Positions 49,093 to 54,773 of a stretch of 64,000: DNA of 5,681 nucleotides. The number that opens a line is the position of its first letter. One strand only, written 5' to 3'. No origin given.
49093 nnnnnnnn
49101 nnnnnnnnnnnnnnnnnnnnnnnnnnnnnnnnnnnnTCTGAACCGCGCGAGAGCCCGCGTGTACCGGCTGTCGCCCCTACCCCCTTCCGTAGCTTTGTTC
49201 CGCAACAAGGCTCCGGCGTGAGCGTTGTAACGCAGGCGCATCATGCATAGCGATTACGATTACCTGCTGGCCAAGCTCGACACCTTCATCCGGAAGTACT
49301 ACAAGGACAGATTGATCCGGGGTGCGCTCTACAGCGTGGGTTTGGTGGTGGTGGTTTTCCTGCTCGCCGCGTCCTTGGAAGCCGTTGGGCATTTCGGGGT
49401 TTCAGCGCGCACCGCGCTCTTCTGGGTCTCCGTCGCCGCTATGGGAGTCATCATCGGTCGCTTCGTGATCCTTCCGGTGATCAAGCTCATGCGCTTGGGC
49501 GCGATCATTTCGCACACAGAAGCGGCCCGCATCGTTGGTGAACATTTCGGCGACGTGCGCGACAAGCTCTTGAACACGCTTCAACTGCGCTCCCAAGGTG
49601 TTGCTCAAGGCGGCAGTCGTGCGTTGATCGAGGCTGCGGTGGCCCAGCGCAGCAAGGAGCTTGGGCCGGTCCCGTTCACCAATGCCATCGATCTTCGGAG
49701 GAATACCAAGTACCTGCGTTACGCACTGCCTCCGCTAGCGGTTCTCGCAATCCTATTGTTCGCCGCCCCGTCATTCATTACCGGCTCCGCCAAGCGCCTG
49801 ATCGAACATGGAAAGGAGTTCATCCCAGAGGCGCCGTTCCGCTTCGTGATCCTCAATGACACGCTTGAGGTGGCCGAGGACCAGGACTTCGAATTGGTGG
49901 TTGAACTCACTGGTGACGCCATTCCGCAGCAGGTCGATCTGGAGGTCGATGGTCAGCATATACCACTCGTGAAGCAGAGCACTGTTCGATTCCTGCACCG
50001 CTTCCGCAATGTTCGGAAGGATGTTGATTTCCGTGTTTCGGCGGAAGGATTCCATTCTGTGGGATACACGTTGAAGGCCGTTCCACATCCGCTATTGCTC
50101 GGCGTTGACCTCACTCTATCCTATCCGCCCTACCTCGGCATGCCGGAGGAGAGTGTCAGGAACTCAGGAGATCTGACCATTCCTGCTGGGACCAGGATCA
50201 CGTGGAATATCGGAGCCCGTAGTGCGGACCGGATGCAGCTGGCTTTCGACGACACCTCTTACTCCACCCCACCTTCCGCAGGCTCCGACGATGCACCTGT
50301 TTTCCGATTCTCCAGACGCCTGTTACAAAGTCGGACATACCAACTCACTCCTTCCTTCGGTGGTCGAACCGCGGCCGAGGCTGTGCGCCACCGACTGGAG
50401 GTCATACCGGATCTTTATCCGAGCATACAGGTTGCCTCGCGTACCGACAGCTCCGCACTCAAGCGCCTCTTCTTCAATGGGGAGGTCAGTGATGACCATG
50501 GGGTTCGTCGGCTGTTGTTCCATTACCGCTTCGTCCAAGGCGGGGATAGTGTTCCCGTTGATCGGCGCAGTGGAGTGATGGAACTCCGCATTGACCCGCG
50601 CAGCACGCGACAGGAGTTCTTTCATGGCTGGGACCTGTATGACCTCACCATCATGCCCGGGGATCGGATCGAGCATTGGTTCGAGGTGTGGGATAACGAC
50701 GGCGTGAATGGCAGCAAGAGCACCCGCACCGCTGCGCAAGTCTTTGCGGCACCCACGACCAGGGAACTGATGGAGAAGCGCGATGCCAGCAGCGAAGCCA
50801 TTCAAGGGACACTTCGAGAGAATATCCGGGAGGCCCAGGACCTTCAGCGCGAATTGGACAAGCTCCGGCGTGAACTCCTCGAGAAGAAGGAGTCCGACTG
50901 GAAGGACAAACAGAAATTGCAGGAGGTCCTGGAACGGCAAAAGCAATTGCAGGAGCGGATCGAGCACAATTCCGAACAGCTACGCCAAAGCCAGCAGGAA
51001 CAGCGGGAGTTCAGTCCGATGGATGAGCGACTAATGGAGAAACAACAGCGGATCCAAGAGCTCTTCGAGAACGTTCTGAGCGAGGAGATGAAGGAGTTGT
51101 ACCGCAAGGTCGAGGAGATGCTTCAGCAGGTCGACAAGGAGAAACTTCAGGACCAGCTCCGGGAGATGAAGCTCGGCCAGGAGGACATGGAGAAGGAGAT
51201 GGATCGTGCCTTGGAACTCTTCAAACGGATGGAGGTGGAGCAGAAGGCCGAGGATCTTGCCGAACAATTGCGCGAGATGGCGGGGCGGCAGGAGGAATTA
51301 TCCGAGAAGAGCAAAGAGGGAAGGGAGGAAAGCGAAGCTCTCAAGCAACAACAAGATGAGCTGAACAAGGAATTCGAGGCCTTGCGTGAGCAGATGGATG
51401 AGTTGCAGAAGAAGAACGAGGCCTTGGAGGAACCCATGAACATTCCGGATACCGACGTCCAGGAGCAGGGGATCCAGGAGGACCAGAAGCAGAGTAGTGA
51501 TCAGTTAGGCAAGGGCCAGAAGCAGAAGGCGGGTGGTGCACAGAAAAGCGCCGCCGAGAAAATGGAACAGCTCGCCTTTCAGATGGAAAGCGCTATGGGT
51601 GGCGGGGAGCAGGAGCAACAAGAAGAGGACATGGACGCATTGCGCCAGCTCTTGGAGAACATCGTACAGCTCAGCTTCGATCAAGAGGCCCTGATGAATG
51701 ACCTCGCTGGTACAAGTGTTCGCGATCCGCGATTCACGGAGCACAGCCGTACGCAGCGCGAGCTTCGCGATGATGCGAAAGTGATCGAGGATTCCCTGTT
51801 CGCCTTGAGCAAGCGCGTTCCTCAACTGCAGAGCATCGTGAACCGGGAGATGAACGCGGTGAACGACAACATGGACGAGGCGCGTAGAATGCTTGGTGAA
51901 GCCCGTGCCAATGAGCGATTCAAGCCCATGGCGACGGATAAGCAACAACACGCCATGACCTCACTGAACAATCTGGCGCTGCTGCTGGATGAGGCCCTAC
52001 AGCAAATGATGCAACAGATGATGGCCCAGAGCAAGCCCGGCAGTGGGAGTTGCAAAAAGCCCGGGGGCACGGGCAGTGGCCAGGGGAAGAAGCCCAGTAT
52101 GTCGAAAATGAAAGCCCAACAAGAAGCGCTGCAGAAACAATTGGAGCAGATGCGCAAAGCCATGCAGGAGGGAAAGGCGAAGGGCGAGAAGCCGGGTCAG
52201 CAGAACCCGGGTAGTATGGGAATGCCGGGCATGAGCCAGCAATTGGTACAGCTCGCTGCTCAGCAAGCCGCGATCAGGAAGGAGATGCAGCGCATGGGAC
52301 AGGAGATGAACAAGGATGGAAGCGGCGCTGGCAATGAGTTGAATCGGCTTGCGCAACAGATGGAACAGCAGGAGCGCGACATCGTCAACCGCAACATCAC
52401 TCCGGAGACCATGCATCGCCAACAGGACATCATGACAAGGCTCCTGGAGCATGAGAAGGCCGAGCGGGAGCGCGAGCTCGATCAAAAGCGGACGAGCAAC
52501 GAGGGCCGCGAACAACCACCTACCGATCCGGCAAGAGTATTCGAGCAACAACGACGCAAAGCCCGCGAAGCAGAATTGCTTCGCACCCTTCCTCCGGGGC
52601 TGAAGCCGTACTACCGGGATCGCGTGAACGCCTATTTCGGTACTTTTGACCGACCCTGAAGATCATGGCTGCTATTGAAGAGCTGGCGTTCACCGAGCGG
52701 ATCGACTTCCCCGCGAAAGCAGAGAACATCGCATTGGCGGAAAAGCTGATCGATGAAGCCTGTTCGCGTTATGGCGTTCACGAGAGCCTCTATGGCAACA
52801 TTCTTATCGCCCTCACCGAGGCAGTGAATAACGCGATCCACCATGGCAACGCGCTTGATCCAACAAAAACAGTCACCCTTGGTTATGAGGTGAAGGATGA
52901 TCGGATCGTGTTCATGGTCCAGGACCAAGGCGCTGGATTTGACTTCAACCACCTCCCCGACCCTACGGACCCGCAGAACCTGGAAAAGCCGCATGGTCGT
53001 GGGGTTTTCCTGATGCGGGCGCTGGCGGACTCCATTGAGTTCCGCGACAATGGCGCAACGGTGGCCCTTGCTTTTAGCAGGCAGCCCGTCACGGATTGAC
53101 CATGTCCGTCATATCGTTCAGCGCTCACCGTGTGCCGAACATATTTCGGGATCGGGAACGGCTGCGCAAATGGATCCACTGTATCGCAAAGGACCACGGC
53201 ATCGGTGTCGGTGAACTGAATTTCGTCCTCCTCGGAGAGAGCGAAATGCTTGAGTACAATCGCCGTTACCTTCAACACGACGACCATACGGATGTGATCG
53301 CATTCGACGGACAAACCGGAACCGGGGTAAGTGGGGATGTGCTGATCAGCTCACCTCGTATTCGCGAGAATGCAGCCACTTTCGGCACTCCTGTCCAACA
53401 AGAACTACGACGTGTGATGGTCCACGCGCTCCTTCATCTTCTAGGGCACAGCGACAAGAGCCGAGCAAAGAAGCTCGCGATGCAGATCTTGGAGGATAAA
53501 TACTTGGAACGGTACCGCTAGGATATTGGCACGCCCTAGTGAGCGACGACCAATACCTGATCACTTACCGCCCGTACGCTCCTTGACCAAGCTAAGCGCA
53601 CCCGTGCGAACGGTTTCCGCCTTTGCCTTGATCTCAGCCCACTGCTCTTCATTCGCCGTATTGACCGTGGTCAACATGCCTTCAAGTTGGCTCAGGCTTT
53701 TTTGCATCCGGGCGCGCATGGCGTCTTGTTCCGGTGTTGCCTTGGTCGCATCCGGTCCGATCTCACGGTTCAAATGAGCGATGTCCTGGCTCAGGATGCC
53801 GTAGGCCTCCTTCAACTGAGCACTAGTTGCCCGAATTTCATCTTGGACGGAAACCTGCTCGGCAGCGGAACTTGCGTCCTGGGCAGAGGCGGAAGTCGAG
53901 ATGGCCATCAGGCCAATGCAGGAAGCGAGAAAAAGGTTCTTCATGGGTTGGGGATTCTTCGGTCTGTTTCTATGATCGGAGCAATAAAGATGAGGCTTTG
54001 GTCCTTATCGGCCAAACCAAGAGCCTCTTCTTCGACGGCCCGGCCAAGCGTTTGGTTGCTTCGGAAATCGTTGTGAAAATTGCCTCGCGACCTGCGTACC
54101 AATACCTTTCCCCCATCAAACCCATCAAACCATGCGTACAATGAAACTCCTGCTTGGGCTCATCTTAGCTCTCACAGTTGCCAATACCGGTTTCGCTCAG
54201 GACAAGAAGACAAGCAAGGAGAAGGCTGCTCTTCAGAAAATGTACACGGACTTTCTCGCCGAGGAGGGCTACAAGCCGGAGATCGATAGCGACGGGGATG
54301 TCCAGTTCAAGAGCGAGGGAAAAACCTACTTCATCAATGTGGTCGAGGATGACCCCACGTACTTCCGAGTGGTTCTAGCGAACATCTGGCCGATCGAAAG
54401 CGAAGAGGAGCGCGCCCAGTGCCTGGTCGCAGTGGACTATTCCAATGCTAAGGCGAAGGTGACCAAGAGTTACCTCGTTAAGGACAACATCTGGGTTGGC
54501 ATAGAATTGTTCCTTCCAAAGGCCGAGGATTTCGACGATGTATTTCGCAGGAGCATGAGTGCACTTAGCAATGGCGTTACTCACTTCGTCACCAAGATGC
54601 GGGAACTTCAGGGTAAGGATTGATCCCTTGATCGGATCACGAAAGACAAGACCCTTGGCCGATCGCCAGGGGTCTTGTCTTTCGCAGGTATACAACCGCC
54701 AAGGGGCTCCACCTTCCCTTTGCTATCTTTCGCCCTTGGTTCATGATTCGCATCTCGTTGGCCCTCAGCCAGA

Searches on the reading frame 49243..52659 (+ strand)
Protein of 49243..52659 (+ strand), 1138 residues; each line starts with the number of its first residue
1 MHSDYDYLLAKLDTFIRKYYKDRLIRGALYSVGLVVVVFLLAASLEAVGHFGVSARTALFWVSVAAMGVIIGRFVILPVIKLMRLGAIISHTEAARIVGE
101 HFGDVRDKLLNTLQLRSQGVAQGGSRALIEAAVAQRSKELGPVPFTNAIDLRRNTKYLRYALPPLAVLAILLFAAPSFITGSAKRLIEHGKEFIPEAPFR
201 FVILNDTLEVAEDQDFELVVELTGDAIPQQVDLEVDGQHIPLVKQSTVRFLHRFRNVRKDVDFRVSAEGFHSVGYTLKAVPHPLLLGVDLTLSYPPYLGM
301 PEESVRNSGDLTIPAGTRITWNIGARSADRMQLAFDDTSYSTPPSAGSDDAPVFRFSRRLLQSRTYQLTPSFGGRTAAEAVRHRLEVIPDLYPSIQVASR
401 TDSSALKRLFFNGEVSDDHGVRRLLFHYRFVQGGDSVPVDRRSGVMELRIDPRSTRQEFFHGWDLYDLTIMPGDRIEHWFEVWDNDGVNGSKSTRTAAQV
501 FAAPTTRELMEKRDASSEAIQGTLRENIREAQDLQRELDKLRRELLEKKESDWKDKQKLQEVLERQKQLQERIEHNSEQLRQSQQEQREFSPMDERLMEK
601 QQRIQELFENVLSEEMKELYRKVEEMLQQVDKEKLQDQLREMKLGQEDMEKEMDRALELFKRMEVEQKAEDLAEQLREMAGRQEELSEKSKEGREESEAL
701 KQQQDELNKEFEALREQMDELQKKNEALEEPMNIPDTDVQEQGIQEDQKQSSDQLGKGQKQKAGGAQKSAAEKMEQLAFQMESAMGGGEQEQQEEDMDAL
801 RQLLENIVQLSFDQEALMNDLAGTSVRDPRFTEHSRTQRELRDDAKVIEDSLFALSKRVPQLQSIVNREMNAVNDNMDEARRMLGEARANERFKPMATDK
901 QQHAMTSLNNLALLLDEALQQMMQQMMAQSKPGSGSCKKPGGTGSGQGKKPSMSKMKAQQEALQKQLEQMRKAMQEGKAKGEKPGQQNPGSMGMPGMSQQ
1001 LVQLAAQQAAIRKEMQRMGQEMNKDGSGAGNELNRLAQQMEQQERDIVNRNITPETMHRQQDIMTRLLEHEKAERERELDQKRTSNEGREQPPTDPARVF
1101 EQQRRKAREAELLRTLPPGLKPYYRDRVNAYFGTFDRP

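Call 11: search_protein_families(library=pfam, proteins=[window:49243-52659:+], max_evalue=0.0001)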
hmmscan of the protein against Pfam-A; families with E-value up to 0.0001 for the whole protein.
window:49243-52659:+ (1138 aa): 1 family
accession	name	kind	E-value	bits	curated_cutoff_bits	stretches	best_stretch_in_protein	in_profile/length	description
PF13779.11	DUF4175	-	2.3e-08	33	27.3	1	299-514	204-410/825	Domain of unknown function (DUF4175)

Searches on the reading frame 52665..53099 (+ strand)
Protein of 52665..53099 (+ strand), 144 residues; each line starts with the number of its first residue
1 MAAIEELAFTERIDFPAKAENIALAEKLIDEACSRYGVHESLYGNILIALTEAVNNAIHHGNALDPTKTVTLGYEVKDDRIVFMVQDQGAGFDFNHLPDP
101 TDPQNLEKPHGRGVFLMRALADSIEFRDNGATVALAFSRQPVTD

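Call 96: search_protein_families(library=pfam, proteins=[window:52665-53099:+], max_evalue=0.001)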
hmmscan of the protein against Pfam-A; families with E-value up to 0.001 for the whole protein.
window:52665-53099:+ (144 aa): 2 families
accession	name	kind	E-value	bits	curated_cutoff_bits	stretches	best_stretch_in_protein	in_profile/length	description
PF13581.12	HATPase_c_2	-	1.3e-27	96.7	27.4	1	15-135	1-125/127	Histidine kinase-like ATPase domain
PF02518.31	HATPase_c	-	2e-06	28.6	26.4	1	49-126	9-93/111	Histidine kinase-, DNA gyrase B-, and HSP90-like ATPase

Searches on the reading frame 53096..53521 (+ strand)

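Call 96: search_protein_families(library=pfam, proteins=[window:53096-53521:+], max_evalue=0.001)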
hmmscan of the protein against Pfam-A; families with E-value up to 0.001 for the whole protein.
window:53096-53521:+ (141 aa): 1 family
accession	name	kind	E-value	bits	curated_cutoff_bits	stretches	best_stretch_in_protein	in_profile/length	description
PF02130.23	YbeY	-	6.2e-22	78.3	25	1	23-139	11-128/129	Endoribonuclease YbeY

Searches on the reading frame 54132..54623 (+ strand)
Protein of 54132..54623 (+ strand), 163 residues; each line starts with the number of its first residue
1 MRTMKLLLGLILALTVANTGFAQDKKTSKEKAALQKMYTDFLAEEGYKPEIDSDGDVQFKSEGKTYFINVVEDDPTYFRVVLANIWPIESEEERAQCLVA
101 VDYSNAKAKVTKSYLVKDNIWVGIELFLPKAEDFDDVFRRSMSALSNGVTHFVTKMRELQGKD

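Call 96: search_protein_families(library=pfam, proteins=[window:54132-54623:+], max_evalue=0.001)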
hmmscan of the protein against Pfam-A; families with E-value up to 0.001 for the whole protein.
window:54132-54623:+ (163 aa): 1 family
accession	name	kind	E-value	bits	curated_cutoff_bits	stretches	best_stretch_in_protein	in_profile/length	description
PF22551.1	TY-Chap1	-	2.7e-06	27.5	27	1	34-133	3-96/132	T3SS (YopN, CesT) and YbjN peptide-binding chaperone 1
